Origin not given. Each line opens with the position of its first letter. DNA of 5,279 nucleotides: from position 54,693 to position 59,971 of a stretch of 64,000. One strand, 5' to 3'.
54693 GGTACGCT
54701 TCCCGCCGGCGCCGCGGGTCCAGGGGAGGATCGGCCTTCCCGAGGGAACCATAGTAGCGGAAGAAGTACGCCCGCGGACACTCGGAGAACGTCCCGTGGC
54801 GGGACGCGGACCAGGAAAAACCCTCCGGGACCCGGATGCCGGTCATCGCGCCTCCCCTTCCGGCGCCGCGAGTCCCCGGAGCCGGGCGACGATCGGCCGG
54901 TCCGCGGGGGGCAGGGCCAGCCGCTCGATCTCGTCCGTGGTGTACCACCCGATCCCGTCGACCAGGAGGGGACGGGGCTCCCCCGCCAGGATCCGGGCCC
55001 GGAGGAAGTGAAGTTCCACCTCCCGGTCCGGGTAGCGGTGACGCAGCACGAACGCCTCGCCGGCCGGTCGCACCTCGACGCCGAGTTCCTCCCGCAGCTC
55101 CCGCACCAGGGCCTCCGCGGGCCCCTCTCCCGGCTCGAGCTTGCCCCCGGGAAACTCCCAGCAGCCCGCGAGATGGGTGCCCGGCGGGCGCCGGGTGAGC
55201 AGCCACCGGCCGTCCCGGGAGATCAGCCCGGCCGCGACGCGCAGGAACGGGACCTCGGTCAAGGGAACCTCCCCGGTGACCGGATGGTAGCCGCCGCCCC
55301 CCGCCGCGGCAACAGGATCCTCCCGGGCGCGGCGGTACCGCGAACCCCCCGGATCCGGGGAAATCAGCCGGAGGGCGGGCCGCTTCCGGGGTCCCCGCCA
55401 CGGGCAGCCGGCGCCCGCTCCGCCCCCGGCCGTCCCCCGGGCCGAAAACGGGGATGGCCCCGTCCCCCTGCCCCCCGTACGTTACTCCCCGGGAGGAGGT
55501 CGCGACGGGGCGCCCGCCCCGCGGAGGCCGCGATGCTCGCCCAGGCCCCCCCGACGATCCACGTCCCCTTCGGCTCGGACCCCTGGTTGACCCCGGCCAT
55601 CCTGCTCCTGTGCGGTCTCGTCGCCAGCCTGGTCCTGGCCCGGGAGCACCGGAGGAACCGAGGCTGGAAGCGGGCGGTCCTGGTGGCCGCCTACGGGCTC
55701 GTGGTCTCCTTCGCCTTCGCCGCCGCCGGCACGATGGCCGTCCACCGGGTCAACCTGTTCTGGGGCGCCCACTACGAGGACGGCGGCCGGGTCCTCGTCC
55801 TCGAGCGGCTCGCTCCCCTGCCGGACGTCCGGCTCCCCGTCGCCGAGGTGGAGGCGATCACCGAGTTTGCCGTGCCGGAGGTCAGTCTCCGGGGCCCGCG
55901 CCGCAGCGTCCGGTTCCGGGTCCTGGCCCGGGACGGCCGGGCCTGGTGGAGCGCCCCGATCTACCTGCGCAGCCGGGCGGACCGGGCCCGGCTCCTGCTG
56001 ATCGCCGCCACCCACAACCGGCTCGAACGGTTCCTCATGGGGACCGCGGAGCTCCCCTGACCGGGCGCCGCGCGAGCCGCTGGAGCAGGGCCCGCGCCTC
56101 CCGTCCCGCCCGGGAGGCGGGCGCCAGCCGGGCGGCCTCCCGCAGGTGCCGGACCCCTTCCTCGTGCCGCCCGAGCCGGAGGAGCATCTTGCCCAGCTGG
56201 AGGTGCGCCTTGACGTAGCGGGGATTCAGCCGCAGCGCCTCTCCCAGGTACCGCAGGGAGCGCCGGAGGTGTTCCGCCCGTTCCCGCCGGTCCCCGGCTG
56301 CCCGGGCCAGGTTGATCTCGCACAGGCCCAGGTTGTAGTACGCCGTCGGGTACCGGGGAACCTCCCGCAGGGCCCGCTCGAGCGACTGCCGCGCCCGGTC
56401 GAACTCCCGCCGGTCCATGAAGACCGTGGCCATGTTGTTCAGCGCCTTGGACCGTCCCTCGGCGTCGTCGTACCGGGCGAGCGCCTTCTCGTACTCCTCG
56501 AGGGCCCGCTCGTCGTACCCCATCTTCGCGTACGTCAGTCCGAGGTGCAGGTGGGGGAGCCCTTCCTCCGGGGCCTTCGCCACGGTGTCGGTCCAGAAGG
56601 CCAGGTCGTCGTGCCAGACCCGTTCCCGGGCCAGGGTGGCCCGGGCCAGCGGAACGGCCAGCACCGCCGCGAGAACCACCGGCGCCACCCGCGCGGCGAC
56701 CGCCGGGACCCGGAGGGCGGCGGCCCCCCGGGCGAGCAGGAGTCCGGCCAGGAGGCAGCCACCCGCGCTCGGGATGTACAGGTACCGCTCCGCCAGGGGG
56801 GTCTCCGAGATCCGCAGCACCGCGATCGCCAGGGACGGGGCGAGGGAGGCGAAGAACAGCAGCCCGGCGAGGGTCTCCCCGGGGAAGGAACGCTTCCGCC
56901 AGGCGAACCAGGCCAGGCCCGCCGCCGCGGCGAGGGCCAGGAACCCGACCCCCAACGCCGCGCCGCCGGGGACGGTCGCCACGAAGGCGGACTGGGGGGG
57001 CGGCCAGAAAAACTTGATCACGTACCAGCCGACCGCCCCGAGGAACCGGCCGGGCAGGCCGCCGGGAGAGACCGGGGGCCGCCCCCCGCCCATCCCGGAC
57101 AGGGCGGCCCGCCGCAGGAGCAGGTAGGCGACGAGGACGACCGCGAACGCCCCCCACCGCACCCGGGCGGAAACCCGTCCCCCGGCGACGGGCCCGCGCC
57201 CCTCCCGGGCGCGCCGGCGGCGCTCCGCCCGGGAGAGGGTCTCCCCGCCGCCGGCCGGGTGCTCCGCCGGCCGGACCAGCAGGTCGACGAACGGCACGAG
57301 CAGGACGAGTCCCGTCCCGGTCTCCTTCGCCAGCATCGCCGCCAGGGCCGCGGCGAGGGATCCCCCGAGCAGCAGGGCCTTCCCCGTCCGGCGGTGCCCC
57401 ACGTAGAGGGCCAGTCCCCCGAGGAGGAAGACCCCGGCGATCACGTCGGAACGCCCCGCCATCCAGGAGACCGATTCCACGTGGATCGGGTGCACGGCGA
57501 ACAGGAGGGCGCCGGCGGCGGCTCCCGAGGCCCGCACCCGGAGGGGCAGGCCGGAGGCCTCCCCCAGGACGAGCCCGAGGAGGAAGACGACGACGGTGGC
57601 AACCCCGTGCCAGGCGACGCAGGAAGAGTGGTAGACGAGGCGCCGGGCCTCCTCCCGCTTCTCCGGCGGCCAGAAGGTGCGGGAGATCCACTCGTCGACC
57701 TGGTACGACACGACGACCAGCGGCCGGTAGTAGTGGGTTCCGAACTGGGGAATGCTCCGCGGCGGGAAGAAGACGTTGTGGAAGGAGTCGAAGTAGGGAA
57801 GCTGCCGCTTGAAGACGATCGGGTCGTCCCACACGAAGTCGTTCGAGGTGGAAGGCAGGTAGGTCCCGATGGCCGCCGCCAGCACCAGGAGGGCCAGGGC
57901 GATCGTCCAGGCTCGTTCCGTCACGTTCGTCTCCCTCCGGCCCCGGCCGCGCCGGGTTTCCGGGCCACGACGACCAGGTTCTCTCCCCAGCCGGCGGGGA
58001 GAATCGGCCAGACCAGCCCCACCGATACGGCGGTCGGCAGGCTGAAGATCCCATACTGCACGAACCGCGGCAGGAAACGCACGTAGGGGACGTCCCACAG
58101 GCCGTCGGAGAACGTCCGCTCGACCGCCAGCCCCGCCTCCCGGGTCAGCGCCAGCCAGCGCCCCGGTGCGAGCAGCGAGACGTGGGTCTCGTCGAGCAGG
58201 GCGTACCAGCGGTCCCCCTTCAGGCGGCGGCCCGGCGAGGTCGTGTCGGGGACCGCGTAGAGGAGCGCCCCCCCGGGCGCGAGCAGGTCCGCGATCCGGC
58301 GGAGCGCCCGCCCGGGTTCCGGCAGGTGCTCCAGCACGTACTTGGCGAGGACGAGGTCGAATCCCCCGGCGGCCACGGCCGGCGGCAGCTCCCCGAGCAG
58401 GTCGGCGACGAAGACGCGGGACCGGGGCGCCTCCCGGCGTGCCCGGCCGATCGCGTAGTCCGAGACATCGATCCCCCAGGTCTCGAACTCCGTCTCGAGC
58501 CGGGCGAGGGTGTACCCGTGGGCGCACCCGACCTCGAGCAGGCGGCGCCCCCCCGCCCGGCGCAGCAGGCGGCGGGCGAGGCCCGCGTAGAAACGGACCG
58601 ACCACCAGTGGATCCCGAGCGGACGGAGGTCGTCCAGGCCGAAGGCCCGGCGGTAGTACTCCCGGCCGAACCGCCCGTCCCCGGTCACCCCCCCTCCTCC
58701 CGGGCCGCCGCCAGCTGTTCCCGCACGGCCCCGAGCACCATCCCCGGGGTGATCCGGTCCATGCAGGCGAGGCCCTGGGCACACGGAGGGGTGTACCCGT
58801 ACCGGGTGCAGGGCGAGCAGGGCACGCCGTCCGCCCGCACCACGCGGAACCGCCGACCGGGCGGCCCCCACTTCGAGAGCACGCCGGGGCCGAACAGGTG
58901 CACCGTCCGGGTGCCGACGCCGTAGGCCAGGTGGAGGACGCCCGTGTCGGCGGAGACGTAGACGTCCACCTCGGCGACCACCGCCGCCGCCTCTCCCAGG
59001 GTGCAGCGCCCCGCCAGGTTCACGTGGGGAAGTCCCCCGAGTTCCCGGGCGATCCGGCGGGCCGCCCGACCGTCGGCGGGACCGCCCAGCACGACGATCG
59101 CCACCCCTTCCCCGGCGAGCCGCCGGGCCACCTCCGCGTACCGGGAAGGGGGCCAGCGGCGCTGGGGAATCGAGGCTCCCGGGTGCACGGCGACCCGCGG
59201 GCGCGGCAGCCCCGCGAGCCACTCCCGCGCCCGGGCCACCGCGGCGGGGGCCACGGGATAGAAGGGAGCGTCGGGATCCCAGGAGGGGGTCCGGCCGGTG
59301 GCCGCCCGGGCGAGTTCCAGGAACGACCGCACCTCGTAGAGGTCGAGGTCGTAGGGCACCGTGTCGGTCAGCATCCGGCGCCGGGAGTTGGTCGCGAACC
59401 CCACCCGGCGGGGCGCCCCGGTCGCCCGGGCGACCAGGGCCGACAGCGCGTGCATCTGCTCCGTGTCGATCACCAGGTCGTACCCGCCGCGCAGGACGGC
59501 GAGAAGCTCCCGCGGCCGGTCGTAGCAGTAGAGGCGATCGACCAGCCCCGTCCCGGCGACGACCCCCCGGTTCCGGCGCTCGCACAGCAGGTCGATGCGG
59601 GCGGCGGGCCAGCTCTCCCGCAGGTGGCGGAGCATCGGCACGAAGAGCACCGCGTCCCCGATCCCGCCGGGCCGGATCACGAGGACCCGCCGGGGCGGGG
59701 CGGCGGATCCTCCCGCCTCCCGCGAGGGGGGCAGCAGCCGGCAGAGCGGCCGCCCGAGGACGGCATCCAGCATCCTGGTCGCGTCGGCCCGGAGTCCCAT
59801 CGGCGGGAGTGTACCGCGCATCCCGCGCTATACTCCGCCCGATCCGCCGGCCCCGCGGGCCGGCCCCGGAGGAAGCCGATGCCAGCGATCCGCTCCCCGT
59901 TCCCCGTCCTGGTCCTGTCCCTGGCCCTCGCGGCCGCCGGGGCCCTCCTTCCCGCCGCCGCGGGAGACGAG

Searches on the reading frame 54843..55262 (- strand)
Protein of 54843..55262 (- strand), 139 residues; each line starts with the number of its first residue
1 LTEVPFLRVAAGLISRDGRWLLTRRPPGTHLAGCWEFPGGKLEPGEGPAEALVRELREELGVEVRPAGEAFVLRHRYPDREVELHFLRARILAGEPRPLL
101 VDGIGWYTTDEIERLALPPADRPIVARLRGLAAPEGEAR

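Call 29: search_protein_families(library=pfam, proteins=[window:54843-55262:-], max_evalue=0.001)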
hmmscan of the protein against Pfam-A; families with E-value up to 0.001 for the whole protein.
window:54843-55262:- (139 aa): 2 families
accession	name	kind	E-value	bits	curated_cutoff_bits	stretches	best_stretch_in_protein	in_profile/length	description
PF14815.12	NUDIX_4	-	3.3e-26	91.7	35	1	12-126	3-112/113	NUDIX domain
PF00293.34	NUDIX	-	5.8e-20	72.1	21.1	1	8-128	3-134/134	NUDIX domain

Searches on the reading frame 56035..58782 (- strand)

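Call 30: search_protein_families(library=pfam, proteins=[window:56035-58782:-], max_evalue=0.001)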
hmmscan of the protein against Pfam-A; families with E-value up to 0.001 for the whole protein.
window:56035-58782:- (915 aa): 11 families
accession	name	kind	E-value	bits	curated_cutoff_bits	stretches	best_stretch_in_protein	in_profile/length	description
PF07719.23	TPR_2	-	1.4e-13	50.3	27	0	858-889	2-33/34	Tetratricopeptide repeat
PF00515.34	TPR_1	-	2.3e-12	46.6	27.8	0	779-807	2-30/34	Tetratricopeptide repeat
PF13432.12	TPR_16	-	3.4e-11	43.8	32.7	2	828-890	2-64/65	Tetratricopeptide repeat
PF13414.12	TPR_11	-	6.3e-11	42.2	26.8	1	788-820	4-36/42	TPR repeat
PF13181.12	TPR_8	-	1.5e-10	40.8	25.7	0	745-769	5-29/34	Tetratricopeptide repeat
PF13428.12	TPR_14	-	5.5e-08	33.2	23.5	0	858-898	2-42/44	Tetratricopeptide repeat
PF13431.12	TPR_17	-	1.6e-07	31.4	24.4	0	848-875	4-31/34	Tetratricopeptide repeat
PF14559.12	TPR_19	-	2.8e-07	31.2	25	0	841-899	9-67/68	Tetratricopeptide repeat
PF13424.12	TPR_12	-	3.4e-06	27.6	30.1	1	745-806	7-73/77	Tetratricopeptide repeat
PF13176.12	TPR_7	-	5.7e-06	26.4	27.9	0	780-806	1-27/36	Tetratricopeptide repeat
PF13374.12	TPR_10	-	0.00017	21.9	27.5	0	780-806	4-30/42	Tetratricopeptide repeat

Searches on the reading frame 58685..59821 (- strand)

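Call 30: search_protein_families(library=pfam, proteins=[window:58685-59821:-], max_evalue=0.001)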
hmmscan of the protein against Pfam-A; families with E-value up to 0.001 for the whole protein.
window:58685-59821:- (378 aa): 1 family
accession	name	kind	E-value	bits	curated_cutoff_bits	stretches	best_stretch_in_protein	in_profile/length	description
PF01075.23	Glyco_transf_9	-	6.3e-37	127.7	22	1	110-341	8-239/247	Glycosyltransferase family 9 (heptosyltransferase)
